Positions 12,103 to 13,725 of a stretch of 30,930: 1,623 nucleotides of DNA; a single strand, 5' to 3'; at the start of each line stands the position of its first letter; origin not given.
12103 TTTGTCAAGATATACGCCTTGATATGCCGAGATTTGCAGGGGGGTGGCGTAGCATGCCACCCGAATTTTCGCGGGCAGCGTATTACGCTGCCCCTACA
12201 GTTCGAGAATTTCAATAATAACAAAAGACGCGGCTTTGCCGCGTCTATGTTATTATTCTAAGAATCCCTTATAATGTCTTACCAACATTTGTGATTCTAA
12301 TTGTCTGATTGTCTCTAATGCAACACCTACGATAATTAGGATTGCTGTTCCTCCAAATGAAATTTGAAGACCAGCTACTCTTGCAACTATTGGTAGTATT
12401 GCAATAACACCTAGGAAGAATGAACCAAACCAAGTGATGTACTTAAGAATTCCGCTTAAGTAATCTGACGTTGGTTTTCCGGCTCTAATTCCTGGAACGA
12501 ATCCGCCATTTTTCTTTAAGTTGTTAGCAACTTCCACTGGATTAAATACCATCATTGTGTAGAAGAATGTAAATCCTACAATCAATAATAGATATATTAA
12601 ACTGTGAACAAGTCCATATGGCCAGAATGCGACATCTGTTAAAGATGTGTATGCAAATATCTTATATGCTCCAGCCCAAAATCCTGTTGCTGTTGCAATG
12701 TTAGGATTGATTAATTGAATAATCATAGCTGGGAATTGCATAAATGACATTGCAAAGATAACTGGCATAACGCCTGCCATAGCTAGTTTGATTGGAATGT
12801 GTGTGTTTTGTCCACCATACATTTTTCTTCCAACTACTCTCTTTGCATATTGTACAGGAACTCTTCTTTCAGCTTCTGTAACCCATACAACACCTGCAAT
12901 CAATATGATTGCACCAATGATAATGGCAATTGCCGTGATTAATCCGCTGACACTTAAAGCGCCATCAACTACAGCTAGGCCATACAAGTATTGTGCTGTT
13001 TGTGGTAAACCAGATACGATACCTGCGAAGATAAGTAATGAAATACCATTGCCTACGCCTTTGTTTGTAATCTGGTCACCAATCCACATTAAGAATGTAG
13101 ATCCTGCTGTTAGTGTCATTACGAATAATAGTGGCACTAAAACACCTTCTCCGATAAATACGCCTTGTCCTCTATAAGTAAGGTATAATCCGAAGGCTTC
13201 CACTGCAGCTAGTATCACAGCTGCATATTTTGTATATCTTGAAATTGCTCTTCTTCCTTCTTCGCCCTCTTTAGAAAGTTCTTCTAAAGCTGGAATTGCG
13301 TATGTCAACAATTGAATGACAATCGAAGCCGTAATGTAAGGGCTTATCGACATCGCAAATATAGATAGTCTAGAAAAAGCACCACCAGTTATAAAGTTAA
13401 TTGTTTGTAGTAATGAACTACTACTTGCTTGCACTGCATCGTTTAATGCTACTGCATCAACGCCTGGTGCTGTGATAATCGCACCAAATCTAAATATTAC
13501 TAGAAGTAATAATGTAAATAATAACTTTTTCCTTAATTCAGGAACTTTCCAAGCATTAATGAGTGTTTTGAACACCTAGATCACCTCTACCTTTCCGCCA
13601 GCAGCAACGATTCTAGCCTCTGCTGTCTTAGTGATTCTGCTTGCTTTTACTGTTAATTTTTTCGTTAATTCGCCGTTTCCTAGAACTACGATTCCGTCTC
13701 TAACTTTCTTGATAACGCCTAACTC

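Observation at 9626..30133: Dense family of GC-rich REP-like hairpins with a GTAG head in an AT-rich Firmicute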

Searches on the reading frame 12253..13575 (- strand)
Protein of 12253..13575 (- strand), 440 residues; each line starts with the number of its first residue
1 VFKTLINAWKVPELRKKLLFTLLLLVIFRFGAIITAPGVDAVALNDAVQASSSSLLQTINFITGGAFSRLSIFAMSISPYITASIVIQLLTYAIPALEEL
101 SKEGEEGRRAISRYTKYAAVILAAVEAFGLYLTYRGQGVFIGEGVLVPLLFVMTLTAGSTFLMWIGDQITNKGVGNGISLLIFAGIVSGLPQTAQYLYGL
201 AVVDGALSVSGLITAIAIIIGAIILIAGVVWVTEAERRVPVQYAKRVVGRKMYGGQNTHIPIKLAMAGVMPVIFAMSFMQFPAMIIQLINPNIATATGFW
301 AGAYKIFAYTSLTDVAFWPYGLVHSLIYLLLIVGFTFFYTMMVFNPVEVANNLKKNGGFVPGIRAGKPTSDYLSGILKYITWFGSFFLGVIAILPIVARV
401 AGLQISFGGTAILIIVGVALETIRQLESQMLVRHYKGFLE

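Call 8: find_encoding_contigs(protein=window:12253-13575:-, flank=10000, max_places=4)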
Protein window:12253-13575:- (440 aa): 4 contigs read that carry it; 1 place shown.
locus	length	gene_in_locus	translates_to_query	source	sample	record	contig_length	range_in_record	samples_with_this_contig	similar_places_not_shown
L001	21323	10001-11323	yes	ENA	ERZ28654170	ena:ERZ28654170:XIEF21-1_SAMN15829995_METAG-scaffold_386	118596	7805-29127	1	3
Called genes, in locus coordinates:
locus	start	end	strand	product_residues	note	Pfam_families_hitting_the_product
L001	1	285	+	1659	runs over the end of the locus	PF13205:Big_5 (weak), PF07703:A2M_BRD (faint), PF01835:MG2 (weak), PF00207:A2M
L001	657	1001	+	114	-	PF00338:Ribosomal_S10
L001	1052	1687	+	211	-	PF00297:Ribosomal_L3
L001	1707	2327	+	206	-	PF00573:Ribosomal_L4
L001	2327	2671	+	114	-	PF00276:Ribosomal_L23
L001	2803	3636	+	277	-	PF00181:Ribosomal_L2_N, PF03947:Ribosomal_L2_C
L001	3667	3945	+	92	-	PF00203:Ribosomal_S19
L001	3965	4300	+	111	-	PF00237:Ribosomal_L22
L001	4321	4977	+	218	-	PF07650:KH_2, PF05316:VAR1 (faint), PF00189:Ribosomal_S3_C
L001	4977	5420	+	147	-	PF00252:Ribosomal_L16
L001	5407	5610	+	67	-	PF00831:Ribosomal_L29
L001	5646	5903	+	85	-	PF00366:Ribosomal_S17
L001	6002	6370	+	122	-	PF00238:Ribosomal_L14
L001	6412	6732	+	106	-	PF00467:KOW, PF17136:ribosomal_L24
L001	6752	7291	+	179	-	PF00281:Ribosomal_L5, PF00673:Ribosomal_L5_C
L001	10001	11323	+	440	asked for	PF00344:SecY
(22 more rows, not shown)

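Call 18: find_homologous_proteins(query=window:12253-13575:-, max_evalue=1e-100)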
Query window:12253-13575:- (440 aa): 7901 proteins with E <= 1e-100 among 8000 candidates; the best 120 are listed.
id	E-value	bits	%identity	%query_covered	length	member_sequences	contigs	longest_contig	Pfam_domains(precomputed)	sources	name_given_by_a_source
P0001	2.4e-259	878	92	100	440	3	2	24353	PF00344.26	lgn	-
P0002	1.0e-246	837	87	100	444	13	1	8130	PF00344.26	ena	-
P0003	3.4e-246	835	86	100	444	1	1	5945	PF00344.26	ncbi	-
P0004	3.3e-221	753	79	100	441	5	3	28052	PF00344.26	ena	-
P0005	7.2e-219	745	76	100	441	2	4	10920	PF00344.26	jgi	jgi:preprotein translocase subunit SecY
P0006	6.5e-217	739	77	100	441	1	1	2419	PF00344.26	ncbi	-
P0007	4.1e-215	733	75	100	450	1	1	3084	PF00344.26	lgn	-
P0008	5.7e-215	732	75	100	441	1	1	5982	PF00344.26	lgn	-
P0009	1.8e-214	731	70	100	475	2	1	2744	PF00344.26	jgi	jgi:preprotein translocase subunit SecY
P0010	1.4e-213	728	75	100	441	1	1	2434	PF00344.26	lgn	-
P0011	6.1e-213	726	76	100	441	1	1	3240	PF00344.26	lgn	-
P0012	2.0e-212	724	75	100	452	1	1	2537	PF00344.26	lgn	-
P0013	5.5e-212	722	74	100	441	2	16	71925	PF00344.26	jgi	-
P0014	2.1e-211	720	75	100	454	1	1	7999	PF00344.26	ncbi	-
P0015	3.7e-211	720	76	100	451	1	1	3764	PF00344.26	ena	-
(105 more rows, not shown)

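Call 19: find_encoding_contigs(protein=P0001, flank=10000, max_places=2)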
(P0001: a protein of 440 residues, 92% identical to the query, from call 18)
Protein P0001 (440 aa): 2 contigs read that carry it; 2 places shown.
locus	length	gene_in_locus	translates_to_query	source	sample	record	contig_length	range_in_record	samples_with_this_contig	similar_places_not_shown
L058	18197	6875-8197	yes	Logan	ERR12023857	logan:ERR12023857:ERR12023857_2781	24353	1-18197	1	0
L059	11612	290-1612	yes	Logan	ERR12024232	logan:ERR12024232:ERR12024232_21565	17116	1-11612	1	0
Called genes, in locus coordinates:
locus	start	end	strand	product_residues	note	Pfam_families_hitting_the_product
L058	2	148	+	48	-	?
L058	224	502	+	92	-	PF00203:Ribosomal_S19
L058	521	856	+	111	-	PF00237:Ribosomal_L22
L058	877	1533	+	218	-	PF07650:KH_2, PF00189:Ribosomal_S3_C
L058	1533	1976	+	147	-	PF00252:Ribosomal_L16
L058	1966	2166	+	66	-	PF00831:Ribosomal_L29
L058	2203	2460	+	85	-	PF00366:Ribosomal_S17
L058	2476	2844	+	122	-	PF00238:Ribosomal_L14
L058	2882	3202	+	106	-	PF00467:KOW, PF17136:ribosomal_L24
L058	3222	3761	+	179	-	PF00281:Ribosomal_L5, PF00673:Ribosomal_L5_C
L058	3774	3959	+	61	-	PF00253:Ribosomal_S14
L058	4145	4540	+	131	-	PF00410:Ribosomal_S8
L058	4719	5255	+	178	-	PF00347:Ribosomal_L6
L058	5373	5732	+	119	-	PF00861:Ribosomal_L18p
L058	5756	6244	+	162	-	PF00333:Ribosomal_S5, PF03719:Ribosomal_S5_C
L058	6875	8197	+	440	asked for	PF00344:SecY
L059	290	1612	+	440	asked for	PF00344:SecY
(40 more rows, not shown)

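Call 20: find_encoding_contigs(protein=P0004, flank=10000, max_places=2)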
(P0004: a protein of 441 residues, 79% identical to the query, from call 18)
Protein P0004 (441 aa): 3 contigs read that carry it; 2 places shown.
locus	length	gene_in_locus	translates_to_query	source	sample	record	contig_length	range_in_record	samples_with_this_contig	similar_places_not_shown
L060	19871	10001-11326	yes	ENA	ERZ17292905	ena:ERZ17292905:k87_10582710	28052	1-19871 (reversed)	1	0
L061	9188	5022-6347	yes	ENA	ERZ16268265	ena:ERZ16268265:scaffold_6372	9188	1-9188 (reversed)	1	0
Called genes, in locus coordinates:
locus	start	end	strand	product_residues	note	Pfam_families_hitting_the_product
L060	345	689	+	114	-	PF00338:Ribosomal_S10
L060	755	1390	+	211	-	PF00297:Ribosomal_L3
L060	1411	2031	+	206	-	PF00573:Ribosomal_L4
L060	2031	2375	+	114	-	PF00276:Ribosomal_L23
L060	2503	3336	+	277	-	PF00181:Ribosomal_L2_N, PF03947:Ribosomal_L2_C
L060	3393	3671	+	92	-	PF00203:Ribosomal_S19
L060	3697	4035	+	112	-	PF00237:Ribosomal_L22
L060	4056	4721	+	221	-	PF05316:VAR1 (faint), PF07650:KH_2, PF00189:Ribosomal_S3_C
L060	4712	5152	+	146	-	PF00252:Ribosomal_L16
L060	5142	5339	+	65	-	PF00831:Ribosomal_L29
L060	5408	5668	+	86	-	PF00366:Ribosomal_S17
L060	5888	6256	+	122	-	PF00238:Ribosomal_L14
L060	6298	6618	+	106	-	PF00467:KOW, PF17136:ribosomal_L24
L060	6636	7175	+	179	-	PF00281:Ribosomal_L5, PF00673:Ribosomal_L5_C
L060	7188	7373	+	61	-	PF00253:Ribosomal_S14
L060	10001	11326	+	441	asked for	PF00344:SecY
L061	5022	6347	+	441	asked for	PF00344:SecY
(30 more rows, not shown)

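Call 43: find_encoding_contigs(protein=P0002, flank=10000, max_places=2)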
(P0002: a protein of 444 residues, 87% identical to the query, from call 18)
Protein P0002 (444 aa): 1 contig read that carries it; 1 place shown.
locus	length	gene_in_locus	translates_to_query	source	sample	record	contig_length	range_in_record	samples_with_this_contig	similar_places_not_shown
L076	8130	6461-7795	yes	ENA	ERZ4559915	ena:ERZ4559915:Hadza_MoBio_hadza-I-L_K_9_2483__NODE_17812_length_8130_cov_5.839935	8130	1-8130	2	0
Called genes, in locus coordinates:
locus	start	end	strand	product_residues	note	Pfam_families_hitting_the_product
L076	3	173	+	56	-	?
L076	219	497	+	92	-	PF00203:Ribosomal_S19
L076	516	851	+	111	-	PF00237:Ribosomal_L22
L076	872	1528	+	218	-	PF07650:KH_2, PF00189:Ribosomal_S3_C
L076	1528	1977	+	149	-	PF00252:Ribosomal_L16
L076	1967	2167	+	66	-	PF00831:Ribosomal_L29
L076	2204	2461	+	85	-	PF00366:Ribosomal_S17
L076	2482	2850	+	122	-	PF00238:Ribosomal_L14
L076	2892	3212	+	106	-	PF00467:KOW, PF17136:ribosomal_L24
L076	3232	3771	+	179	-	PF00281:Ribosomal_L5, PF00673:Ribosomal_L5_C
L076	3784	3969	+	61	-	PF00253:Ribosomal_S14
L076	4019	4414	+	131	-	PF00410:Ribosomal_S8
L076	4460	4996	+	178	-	PF00347:Ribosomal_L6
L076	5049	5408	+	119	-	PF00861:Ribosomal_L18p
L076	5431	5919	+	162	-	PF00333:Ribosomal_S5, PF03719:Ribosomal_S5_C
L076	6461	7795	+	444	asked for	PF00344:SecY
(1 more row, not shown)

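Call 44: find_encoding_contigs(protein=P0003, flank=10000, max_places=2)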
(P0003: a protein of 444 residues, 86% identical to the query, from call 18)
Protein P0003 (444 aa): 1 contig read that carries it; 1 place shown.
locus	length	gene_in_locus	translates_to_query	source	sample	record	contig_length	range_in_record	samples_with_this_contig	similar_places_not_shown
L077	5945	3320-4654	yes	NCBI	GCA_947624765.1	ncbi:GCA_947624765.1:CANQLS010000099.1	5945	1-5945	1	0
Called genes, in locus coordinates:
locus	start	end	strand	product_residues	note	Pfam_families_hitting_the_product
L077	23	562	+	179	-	PF00281:Ribosomal_L5, PF00673:Ribosomal_L5_C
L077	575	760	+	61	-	PF00253:Ribosomal_S14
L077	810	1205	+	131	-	PF00410:Ribosomal_S8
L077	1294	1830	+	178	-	PF00347:Ribosomal_L6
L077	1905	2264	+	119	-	PF00861:Ribosomal_L18p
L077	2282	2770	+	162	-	PF00333:Ribosomal_S5, PF03719:Ribosomal_S5_C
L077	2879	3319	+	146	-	PF00828:Ribosomal_L27A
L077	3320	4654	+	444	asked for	PF00344:SecY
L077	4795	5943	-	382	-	?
